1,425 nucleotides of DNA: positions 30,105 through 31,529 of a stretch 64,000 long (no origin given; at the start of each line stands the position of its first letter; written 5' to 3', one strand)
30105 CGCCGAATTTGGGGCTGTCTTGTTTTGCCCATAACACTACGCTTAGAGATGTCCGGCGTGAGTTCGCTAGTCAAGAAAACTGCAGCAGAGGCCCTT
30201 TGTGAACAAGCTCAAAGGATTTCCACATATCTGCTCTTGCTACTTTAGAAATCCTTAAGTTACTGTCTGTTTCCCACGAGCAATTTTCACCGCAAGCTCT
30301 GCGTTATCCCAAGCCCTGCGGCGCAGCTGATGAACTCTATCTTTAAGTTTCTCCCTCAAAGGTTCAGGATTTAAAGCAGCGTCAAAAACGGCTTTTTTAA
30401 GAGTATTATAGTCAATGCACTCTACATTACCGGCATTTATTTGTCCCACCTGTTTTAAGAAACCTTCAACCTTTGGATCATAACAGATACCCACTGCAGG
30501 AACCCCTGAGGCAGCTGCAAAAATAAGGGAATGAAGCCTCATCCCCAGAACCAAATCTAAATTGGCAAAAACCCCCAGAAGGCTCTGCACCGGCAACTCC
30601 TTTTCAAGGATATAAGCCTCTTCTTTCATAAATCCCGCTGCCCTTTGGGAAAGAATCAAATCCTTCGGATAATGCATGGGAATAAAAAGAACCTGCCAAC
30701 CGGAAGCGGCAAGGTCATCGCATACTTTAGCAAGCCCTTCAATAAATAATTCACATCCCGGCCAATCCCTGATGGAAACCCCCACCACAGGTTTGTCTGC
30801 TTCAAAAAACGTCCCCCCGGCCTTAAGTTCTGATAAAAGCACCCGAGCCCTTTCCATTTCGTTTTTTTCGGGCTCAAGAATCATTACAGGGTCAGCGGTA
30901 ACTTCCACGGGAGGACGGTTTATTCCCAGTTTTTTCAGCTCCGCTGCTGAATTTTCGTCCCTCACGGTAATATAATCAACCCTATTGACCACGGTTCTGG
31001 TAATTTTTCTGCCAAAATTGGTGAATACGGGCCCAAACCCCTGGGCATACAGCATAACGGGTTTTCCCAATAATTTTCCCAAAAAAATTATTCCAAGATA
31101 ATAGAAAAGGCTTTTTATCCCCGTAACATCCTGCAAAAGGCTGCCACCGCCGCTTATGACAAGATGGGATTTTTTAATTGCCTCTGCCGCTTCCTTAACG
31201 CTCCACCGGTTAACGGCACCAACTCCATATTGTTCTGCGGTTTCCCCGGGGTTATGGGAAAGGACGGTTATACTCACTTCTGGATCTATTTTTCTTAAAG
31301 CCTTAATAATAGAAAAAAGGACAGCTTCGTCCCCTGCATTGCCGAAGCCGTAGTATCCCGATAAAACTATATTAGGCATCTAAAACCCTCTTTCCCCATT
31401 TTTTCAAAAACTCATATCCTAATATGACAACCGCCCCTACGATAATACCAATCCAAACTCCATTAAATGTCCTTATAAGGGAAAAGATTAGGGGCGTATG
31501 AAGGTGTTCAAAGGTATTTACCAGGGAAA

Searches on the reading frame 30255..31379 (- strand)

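Call 12: search_protein_families(library=ncbifam, proteins=[window:30255-31379:-], max_evalue=0.00001)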
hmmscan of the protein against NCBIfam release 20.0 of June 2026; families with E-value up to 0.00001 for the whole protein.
window:30255-31379:- (374 aa): 3 families
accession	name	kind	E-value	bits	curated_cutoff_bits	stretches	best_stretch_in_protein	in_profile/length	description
TIGR03609.1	S_layer_CsaB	equivalog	2.7e-90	302.7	213.1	1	4-314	2-292/301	polysaccharide pyruvyl transferase CsaB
NF007452.0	PRK10017.1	equivalog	3.5e-16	59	399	1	62-355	109-410/426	colanic acid biosynthesis pyruvyl transferase WcaK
TIGR04006.1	wcaK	equivalog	1.5e-13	50.4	727.1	1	68-355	115-410/426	colanic acid biosynthesis pyruvyl transferase WcaK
